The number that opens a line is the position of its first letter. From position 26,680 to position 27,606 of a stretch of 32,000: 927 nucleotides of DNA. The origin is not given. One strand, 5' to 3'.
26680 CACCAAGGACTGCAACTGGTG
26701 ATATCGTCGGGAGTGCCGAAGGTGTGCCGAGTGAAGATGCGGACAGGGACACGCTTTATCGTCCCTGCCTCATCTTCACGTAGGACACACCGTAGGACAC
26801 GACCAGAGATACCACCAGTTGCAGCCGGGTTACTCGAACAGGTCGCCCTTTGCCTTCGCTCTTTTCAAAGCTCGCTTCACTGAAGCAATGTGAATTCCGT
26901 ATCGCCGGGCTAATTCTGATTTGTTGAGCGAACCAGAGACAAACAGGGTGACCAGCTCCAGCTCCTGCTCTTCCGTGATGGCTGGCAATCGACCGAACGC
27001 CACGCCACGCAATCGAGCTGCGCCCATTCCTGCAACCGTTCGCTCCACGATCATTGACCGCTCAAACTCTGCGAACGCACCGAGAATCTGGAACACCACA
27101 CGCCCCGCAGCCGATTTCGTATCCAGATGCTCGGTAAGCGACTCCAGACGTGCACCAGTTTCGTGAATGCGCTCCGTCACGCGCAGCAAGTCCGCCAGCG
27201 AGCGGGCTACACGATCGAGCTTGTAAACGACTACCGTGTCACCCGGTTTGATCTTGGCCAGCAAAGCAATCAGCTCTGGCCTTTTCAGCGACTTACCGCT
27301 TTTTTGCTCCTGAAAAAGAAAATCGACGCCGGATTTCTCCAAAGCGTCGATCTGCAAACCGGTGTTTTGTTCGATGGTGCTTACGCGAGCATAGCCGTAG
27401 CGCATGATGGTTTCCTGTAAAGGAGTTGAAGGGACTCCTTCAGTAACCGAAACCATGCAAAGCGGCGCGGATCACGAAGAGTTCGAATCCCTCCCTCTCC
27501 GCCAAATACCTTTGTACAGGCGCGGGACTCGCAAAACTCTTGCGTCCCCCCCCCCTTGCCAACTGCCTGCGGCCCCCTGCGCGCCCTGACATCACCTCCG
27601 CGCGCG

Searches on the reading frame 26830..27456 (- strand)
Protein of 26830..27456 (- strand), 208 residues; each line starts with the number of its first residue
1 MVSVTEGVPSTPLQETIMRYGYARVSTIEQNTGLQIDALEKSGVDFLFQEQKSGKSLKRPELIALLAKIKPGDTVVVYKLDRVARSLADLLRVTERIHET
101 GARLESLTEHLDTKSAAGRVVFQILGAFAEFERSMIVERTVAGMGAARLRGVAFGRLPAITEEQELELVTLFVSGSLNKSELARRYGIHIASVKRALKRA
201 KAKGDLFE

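Call 7: search_protein_families(library=pfam, proteins=[window:26830-27456:-], max_evalue=0.01)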
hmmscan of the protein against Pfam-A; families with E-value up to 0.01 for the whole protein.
window:26830-27456:- (208 aa): 2 families
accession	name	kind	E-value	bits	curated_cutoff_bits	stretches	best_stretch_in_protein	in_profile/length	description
PF00239.26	Resolvase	-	6.4e-39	133.8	23.3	1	20-152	2-144/145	Resolvase, N terminal domain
PF01047.28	MarR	-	0.0035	17.7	24.6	0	160-199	1-40/59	MarR family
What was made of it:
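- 26830..27405 (-): Small serine recombinase of the resolvase/invertase type, 191 aa: a catalytic Ser in the motif YARVST and a C-terminal HTH. It is the presumed integrase/excisionase. PF00239, E 6.4e-39 (call 7).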

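Call 10: search_dna_similar(query=window:26830-27456:-, collection=phages, mode=protein, max_rows=25)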
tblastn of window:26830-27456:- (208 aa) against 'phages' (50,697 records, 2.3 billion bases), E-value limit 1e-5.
Records with a match: 619; places in all: 636; records where one place covers at least 80% of the query: 257.
Best place of each record, by identity: <60% 619.
By first word of the organism name: Ralstonia 98; Staphylococcus 95; Streptococcus 73; Escherichia 64; Vibrio 38; Bacteriophage 30; Bacillus 20; Klebsiella 19; Listeria 18; Yersinia 13; and 48 more.
By host as written in the record: - 105; Ralstonia solanacearum 69; Staphylococcus aureus 36; Escherichia coli 26; Klebsiella pneumoniae 19; Listeria monocytogenes 16; Staphylococcus epidermidis 9; Yersinia pestis EV76-CN 7; and 230 more.
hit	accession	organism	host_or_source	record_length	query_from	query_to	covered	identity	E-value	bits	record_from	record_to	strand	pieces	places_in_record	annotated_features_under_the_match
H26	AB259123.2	Ralstonia phage RSM1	-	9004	5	199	94%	55.5%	3e-61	211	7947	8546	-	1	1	hypothetical protein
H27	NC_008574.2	Ralstonia phage RSM1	-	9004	5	199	94%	55.5%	3e-61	211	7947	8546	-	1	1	hypothetical protein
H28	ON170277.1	Ralstonia phage YO164_2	Ralstonia solanacearum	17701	11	202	92%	55.8%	1e-61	212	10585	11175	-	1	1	record has no annotation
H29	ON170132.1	Ralstonia phage YO079_2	Ralstonia solanacearum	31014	11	202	92%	55.8%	1e-61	212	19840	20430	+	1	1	record has no annotation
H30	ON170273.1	Ralstonia phage YO163_2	Ralstonia solanacearum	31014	11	202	92%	55.8%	1e-61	212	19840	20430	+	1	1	record has no annotation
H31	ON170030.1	Ralstonia phage YO009_1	Ralstonia solanacearum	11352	11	202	92%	55.8%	1e-61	212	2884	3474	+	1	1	record has no annotation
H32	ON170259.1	Ralstonia phage YO154_2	Ralstonia solanacearum R355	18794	11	202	92%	55.8%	1e-61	212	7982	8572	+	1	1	record has no annotation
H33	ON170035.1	Ralstonia phage YO010_3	Ralstonia solanacearum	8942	11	202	92%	55.8%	2e-61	211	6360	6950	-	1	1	record has no annotation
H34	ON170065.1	Ralstonia phage YO026_1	Ralstonia solanacearum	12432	5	199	94%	54.5%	1e-59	206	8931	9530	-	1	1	record has no annotation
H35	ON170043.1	Ralstonia phage YO015_3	Ralstonia solanacearum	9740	5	199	94%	54.5%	7e-59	204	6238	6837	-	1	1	record has no annotation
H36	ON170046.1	Ralstonia phage YO016_1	Ralstonia solanacearum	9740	5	199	94%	54.5%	7e-59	204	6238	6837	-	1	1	record has no annotation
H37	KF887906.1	Ralstonia phage 1 NP-2014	amniotic fluids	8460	7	199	93%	55.1%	5e-61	210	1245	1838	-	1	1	resolvase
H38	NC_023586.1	Ralstonia phage 1 NP-2014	amniotic fluids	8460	7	199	93%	55.1%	5e-61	210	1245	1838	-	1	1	resolvase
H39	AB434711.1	Ralstonia phage RSM3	-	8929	11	199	91%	56.2%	4e-61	211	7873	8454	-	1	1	hypothetical protein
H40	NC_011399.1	Ralstonia phage RSM3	-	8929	11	199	91%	56.2%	4e-61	211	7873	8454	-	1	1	hypothetical protein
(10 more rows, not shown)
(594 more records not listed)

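Call 38: list_cluster_members(proteins=[P0001, window:26830-27405:-, window:22192-23601:+])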
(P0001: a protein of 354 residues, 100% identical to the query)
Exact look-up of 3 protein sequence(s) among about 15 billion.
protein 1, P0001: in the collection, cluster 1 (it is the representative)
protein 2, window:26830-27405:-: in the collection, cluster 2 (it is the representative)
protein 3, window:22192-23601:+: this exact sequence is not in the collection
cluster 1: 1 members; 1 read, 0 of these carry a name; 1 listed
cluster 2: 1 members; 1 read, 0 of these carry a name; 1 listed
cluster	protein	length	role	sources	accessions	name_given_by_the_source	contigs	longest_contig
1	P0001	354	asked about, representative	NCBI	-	-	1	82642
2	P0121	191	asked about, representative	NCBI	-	-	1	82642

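Call 55: find_homologous_proteins(query=window:26830-27405:-, max_evalue=1e-30)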
Query window:26830-27405:- (191 aa): 2111 proteins with E <= 1e-30 among 6213 candidates; the best 120 are listed.
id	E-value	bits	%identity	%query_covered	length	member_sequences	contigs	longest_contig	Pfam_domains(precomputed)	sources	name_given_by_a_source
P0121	4.4e-113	393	100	100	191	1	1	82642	PF00239.27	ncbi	-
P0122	7.6e-112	389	98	100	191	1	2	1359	PF00239.27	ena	-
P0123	7.2e-77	275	70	98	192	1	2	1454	PF00239.27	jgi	jgi:DNA invertase Pin-like site-specific DNA recombinase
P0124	2.4e-65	237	60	98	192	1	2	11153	PF00239.27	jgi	jgi:DNA invertase Pin-like site-specific DNA recombinase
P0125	2.6e-62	228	59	95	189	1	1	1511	PF00239.27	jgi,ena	-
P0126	1.2e-61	225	60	98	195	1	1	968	PF00239.27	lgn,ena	-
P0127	2.8e-60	221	58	97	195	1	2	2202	PF00239.27,PF13384.13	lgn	-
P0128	3.5e-60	221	62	95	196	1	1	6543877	PF00239.27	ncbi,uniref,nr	ncbi:recombinase family protein [Cupriavidus metallidurans]|uniref:recombinase family protein n=1 Ta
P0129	6.6e-60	220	57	99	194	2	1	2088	PF00239.27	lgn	-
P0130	8.5e-60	219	59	97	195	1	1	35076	PF00239.27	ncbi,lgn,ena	-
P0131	1.6e-59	218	59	100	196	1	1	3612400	PF00239.27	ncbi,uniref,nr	ncbi:Resolvase domain protein [Cupriavidus taiwanensis]|uniref:Resolvase domain protein n=1 Tax=Cupr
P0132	2.3e-59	218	58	95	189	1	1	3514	PF00239.27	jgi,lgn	jgi:DNA invertase Pin-like site-specific DNA recombinase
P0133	2.6e-59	218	59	97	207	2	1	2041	PF00239.27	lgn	-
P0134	3.7e-59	217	62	95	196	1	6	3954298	PF00239.27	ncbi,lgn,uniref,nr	ncbi:DNA invertase Pin-like site-specific DNA recombinase [Cupriavidus metallidurans]|uniref:recombi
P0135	4.7e-59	217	59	97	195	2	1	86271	PF00239.27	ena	-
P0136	1.2e-58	216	59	96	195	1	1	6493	PF00239.27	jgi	jgi:DNA invertase Pin-like site-specific DNA recombinase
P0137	1.2e-58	216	58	97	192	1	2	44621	PF00239.27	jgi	jgi:DNA invertase Pin-like site-specific DNA recombinase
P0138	1.9e-58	215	60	95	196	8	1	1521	PF00239.27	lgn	-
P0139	2.5e-58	215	58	96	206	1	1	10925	PF00239.27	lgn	-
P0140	2.7e-58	214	55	96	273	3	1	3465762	PF00239.27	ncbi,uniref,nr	ncbi:protein of unknown function [Georgfuchsia toluolica]|uniref:Resolvase/invertase-type recombinas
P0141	2.9e-58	214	60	95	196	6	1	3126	PF00239.27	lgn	-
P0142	6.4e-58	213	56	99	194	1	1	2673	PF00239.27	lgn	-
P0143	6.5e-58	213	57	100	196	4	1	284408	PF00239.27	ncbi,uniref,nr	ncbi:recombinase family protein [Cupriavidus campinensis]|uniref:recombinase family protein n=1 Tax=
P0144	7.2e-58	213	58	97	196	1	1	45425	PF00239.27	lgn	-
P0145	9.2e-58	213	58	97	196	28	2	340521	PF00239.27,PF13384.13,PF02796.22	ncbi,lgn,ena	-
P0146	9.4e-58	213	57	99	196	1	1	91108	PF00239.27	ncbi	ncbi:recombinase family protein [Ralstonia nicotianae]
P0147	1.0e-57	213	58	97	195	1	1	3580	PF00239.27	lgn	-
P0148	1.3e-57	212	60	95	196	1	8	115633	PF00239.27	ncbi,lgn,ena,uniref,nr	ncbi:resolvase [Cupriavidus sp. SHE]|uniref:recombinase family protein n=1 Tax=Cupriavidus TaxID=106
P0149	1.4e-57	212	59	97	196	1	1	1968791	PF00239.27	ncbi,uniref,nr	ncbi:recombinase family protein [Ralstonia syzygii]|uniref:recombinase family protein n=1 Tax=Ralsto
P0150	1.4e-57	212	60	95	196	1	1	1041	PF00239.27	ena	-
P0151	1.6e-57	212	58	95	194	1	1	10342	PF00239.27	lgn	-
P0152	1.9e-57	212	59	96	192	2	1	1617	PF00239.27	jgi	jgi:DNA invertase Pin-like site-specific DNA recombinase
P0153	1.9e-57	212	56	99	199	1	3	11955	PF00239.27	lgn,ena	-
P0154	2.0e-57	212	61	95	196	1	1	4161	PF00239.27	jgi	-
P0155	2.2e-57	211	59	94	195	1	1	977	PF00239.27,PF13384.13,PF02796.22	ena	-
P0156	2.5e-57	211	58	95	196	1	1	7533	PF00239.27,PF13551.13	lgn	-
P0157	2.6e-57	211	58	95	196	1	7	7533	PF00239.27,PF13551.13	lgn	-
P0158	2.7e-57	211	59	95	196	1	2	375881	PF00239.27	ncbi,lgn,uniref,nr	ncbi:recombinase family protein [Ralstonia solanacearum]|uniref:recombinase family protein n=1 Tax=R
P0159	2.9e-57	211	57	99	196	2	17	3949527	PF00239.27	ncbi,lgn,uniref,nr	ncbi:recombinase family protein [Ralstonia pseudosolanacearum]|uniref:recombinase family protein n=1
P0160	3.1e-57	211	57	97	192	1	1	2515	PF00239.27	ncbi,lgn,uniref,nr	ncbi:recombinase family protein (plasmid) [Cupriavidus basilensis]|uniref:Recombinase family protein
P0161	3.1e-57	211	60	95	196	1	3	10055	PF00239.27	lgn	-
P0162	3.4e-57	211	58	95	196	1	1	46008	PF00239.27,PF13384.13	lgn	-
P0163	3.8e-57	211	59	97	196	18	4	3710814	PF00239.27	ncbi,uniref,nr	ncbi:recombinase family protein [Ralstonia syzygii]|uniref:DNA-invertase from lambdoid prophag n=1 T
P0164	5.3e-57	210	58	94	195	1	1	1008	PF00239.27,PF13551.13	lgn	-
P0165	6.7e-57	210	58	95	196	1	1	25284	PF00239.27,PF13384.13,PF02796.22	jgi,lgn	jgi:DNA invertase Pin-like site-specific DNA recombinase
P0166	7.5e-57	210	59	95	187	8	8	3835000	PF00239.27,PF13384.13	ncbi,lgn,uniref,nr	ncbi:recombinase family protein [Ralstonia pseudosolanacearum]|uniref:Recombinase family protein n=2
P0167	7.6e-57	210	58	95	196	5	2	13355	PF00239.27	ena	-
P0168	7.8e-57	210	58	96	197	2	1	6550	PF00239.27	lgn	-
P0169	1.1e-56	209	57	97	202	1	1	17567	PF00239.27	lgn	-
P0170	1.2e-56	209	58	95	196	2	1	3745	PF00239.27,PF13384.13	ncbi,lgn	-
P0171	1.3e-56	209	57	95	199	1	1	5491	PF00239.27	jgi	-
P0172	1.3e-56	209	60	96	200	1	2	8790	PF00239.27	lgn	-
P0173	1.4e-56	209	58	97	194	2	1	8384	PF00239.27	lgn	-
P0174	1.5e-56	209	58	95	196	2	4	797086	PF00239.27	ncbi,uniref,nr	ncbi:recombinase family protein [Ralstonia solanacearum]|uniref:recombinase family protein n=1 Tax=R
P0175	2.0e-56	208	58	100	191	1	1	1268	PF00239.27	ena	-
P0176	2.0e-56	208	58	95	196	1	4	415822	PF00239.27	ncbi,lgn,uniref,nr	ncbi:recombinase family protein [Ralstonia solanacearum]|uniref:recombinase family protein n=1 Tax=R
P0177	2.1e-56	208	58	95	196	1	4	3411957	PF00239.27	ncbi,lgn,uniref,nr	ncbi:recombinase family protein [Ralstonia solanacearum]|uniref:recombinase family protein n=1 Tax=R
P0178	2.2e-56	208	58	95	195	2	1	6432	PF00239.27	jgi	jgi:DNA invertase Pin-like site-specific DNA recombinase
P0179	2.6e-56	208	55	96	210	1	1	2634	PF00239.27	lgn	-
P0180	2.8e-56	208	57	96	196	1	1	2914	PF00239.27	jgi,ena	-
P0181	2.9e-56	208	57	96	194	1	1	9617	PF00239.27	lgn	-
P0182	3.6e-56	208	59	93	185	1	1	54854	PF00239.27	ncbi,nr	ncbi:recombinase family protein [Cupriavidus basilensis]|nr:recombinase family protein [Cupriavidus 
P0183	3.6e-56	208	58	97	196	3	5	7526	PF00239.27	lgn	-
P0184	3.7e-56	208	59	95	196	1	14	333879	PF00239.27,PF13384.13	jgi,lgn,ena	-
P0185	4.3e-56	207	57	95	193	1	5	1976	PF00239.27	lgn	-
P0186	5.0e-56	207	57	97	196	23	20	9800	PF00239.27,PF13384.13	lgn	-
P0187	5.0e-56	207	54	97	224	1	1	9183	PF00239.27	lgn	-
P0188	5.6e-56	207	60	95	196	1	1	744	PF00239.27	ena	-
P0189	5.9e-56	207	57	97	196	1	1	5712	PF00239.27,PF13384.13,PF02796.22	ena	-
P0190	5.9e-56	207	56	95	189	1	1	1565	PF00239.27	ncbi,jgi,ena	jgi:DNA invertase Pin-like site-specific DNA recombinase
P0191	6.3e-56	207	56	95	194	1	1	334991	PF00239.27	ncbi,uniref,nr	ncbi:recombinase family protein [Herbaspirillum rubrisubalbicans]|uniref:Resolvase n=1 Tax=Herbaspir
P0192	6.5e-56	207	57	100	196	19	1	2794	PF00239.27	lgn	-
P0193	7.2e-56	207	57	95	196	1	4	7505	PF00239.27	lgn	-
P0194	8.7e-56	206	59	96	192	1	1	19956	PF00239.27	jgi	jgi:DNA invertase Pin-like site-specific DNA recombinase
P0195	9.1e-56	206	58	94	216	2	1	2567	PF00239.27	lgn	-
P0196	9.3e-56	206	57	95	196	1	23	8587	PF00239.27,PF13384.13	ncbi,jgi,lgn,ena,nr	ncbi:DNA-invertase hin [Chlamydia trachomatis]|jgi:DNA invertase Pin-like site-specific DNA recombin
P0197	9.7e-56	206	56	95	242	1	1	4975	PF00239.27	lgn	-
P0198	1.0e-55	206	59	95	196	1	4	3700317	PF00239.27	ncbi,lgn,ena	ncbi:recombinase family protein [Ralstonia thomasii]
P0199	1.1e-55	206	58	97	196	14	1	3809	PF00239.27,PF13384.13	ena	-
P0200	1.3e-55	206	57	95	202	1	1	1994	PF00239.27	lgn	-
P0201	1.3e-55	206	56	99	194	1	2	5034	PF00239.27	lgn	-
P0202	1.5e-55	206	58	96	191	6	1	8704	PF00239.27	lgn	-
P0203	1.5e-55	206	57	99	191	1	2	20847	PF00239.27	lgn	-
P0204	1.6e-55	205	56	100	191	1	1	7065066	PF00239.27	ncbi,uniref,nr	ncbi:recombinase family protein [Variovorax sp. W1I1]|uniref:recombinase family protein n=1 Tax=Vari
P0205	2.0e-55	205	56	96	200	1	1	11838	PF00239.27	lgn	-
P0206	2.8e-55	205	56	97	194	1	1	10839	PF00239.27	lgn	-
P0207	2.9e-55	205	58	97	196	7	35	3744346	PF00239.27,PF13384.13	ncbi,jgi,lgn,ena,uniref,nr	ncbi:recombinase family protein [Ralstonia insidiosa]|jgi:DNA invertase Pin-like site-specific DNA r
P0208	3.7e-55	204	56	97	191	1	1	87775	PF00239.27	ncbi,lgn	-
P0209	3.8e-55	204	55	96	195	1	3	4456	PF00239.27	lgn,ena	-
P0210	3.8e-55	204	55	96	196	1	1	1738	PF00239.27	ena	-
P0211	4.7e-55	204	57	95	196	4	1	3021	PF00239.27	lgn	-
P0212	8.9e-55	203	55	98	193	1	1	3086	PF00239.27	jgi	jgi:DNA invertase Pin-like site-specific DNA recombinase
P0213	9.6e-55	203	56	95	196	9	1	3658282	PF00239.27,PF13384.13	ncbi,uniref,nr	ncbi:recombinase family protein [Ralstonia pseudosolanacearum]|uniref:Recombinase family protein n=1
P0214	1.2e-54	203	57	100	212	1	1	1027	PF00239.27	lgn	-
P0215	1.2e-54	203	56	99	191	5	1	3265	PF00239.27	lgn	-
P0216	1.3e-54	203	56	96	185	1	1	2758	PF00239.27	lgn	-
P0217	1.4e-54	202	55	95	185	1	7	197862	PF00239.27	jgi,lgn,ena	-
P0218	1.4e-54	202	55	97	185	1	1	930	PF00239.27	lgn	-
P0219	1.4e-54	202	57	96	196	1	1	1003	PF00239.27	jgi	jgi:DNA invertase Pin-like site-specific DNA recombinase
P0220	1.4e-54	202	57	96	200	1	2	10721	PF00239.27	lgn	-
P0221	1.4e-54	202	57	96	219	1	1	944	PF00239.27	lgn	-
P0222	1.5e-54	202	56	99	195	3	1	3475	PF00239.27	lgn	-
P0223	1.5e-54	202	55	93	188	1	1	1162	PF00239.27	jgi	jgi:DNA invertase Pin-like site-specific DNA recombinase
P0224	1.5e-54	202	57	95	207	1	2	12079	PF00239.27,PF02796.22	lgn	-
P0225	1.7e-54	202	56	99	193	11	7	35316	PF00239.27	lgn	-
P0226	1.8e-54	202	58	97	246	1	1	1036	PF00239.27,PF02796.22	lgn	-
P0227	2.1e-54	202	57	99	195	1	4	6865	PF00239.27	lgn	-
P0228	2.2e-54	202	56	96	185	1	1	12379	PF00239.27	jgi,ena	-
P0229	2.3e-54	202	57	96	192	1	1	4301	PF00239.27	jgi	-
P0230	2.3e-54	202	56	99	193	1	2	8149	PF00239.27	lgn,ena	-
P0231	2.3e-54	202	58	96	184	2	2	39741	PF00239.27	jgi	jgi:DNA invertase Pin-like site-specific DNA recombinase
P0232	2.3e-54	202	56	99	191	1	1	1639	PF00239.27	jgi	jgi:DNA invertase Pin-like site-specific DNA recombinase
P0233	2.7e-54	201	57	97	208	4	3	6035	PF00239.27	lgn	-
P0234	2.7e-54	201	55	97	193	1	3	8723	PF00239.27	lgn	-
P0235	3.3e-54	201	55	96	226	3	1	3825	PF00239.27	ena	-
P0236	3.3e-54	201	56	96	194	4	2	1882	PF00239.27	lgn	-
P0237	3.5e-54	201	56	99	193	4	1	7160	PF00239.27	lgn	-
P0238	3.7e-54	201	58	96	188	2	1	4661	PF00239.27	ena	-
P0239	3.7e-54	201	56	98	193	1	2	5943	PF00239.27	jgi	-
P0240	4.4e-54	201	56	96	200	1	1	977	PF00239.27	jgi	-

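Call 56: find_encoding_contigs(protein=P0122, flank=5000, max_places=4)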
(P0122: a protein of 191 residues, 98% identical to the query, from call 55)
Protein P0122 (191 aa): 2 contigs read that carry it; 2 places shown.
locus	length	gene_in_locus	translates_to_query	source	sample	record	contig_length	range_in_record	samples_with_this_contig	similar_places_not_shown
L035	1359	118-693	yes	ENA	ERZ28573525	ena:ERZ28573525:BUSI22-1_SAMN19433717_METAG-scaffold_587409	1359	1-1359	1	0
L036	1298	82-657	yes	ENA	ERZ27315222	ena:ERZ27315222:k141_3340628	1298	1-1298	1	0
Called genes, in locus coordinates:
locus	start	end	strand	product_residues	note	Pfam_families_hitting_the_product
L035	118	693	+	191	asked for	PF00239:Resolvase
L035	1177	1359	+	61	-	?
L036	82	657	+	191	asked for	PF00239:Resolvase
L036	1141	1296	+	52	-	?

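Call 57: find_encoding_contigs(protein=P0123, flank=5000, max_places=4)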
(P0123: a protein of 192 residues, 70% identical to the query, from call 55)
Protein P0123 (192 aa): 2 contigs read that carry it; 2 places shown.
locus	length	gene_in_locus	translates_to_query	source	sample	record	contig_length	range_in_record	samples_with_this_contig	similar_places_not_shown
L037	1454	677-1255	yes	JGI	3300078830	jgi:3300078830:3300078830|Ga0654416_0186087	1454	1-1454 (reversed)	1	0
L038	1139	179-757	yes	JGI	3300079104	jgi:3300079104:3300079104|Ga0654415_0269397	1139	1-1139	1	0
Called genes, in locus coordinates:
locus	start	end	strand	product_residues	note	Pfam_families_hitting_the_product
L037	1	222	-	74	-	?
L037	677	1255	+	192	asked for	PF00239:Resolvase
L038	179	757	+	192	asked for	PF00239:Resolvase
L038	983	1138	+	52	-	?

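Call 62: search_protein_families(library=ncbifam, proteins=[window:26830-27405:-], max_evalue=0.1)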
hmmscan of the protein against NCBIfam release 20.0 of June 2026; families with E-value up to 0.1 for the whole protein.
window:26830-27405:- (191 aa): 8 families
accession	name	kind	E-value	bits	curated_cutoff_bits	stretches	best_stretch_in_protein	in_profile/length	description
NF041201.1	recomb_XisF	equivalog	2e-22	79.8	375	1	2-139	1-145/465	fdxN element excision recombinase XisF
NF047343.1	SCCmet_CcrB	equivalog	1.2e-20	73.7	900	1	30-142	49-163/542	cassette chromosome recombinase CcrB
NF009949.0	PRK13413.1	equivalog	8.1e-11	42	272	1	1-185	1-198/203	master DNA invertase Mpi family serine-type recombinase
NF047347.1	SCCmet_CcrC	equivalog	2.9e-10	39.3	900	1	34-136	50-155/558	cassette chromosome recombinase CcrC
NF033518.0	transpos_IS607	equivalog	0.00031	20.3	110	1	4-76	58-140/187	IS607 family transposase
NF049883.1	resolv_YneB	equivalog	0.00039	19.9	175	1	23-130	33-142/211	YneB family resolvase-like protein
NF047344.1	SCCmet_CcrA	equivalog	0.005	16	700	1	29-127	39-139/442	cassette chromosome recombinase CcrA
TIGR02937.1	sigma70-ECF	superfamily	0.03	14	42.9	1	145-186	119-160/165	sigma-70 family RNA polymerase sigma factor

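Call 63: search_protein_families(library=phrogs, proteins=[window:26830-27405:-], max_evalue=0.1)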
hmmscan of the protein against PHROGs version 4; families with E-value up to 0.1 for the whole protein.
window:26830-27405:- (191 aa): 10 families
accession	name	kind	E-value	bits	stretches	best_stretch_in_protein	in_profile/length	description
phrog_125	-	DNA, RNA and nucleotide metabolism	1.3e-60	206.1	1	1-188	21-208/254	DNA invertase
phrog_95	-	integration and excision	2.2e-25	90.3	1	4-137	92-240/651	integrase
phrog_8275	-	DNA, RNA and nucleotide metabolism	1.3e-11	45.2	1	3-47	3-47/51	DNA invertase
phrog_664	-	DNA, RNA and nucleotide metabolism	0.00034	21.5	1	102-183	36-124/210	DNA binding protein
phrog_6620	-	integration and excision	0.0033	18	1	4-77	60-142/201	transposase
phrog_836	-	transcription regulation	0.012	16.8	1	156-190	93-132/133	late transcriptional activator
phrog_609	-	lysis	0.016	14.1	1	74-186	685-799/1055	RIIB lysis inhibitor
phrog_19397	-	unknown function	0.019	14.8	1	120-181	445-506/509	-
phrog_11138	-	unknown function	0.023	16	1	143-186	91-134/142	-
phrog_8463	-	integration and excision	0.05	13.5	1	144-187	8-51/380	transposase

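Call 65: search_solved_structures(query=window:26830-27405:-, max_evalue=1e-10, show_alignments=1)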
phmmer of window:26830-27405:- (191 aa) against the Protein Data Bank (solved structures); distinct sequences matched with E-value up to 1e-10: 10.
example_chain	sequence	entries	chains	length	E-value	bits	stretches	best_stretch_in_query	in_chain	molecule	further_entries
4m6f_A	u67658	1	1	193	2.8e-36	128.1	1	2-184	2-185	DNA-invertase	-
3uj3_X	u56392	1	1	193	2.4e-35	125.1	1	2-184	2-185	DNA-invertase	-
2gm4_A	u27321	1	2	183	3e-26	95.5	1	3-151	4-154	Transposon gamma-delta resolvase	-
5cy1_A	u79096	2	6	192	3.8e-24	88.7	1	3-185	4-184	Transposon Tn3 resolvase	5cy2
1zr2_A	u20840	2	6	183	7.2e-24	87.7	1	3-151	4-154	Transposon gamma-delta resolvase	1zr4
1gdt_A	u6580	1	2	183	2.4e-23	86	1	3-151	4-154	PROTEIN (GAMMA DELTA RESOLVASE)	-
1gdr_A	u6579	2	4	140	7.9e-21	77.9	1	3-137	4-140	GAMMA DELTA-RESOLVASE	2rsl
2gm5_A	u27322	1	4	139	1.2e-19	74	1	3-128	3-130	Transposon gamma-delta resolvase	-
1ght_A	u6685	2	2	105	8.7e-13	51.7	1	3-100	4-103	TRANSPOSON GAMMA-DELTA RESOLVASE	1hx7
2r0q_C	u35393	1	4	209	3.3e-11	46.5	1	3-139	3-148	Putative transposon Tn552 DNA-invertase bin3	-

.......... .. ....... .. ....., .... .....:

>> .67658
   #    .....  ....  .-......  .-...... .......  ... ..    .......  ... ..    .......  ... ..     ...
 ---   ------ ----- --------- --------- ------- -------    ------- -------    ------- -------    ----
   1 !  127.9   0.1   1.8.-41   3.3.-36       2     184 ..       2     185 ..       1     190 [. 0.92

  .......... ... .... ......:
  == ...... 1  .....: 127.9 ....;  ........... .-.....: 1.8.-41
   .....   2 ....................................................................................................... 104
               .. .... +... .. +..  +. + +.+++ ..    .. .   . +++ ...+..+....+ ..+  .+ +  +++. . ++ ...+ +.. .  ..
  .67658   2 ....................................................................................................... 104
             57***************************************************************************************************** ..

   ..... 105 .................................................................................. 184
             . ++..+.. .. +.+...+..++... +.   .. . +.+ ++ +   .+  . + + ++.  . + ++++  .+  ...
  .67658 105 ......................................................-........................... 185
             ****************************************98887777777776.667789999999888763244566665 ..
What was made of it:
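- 26830..27405 (-): Full-length alignment to Gin invertase 4m6f, E 2.8e-36 (call 65).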
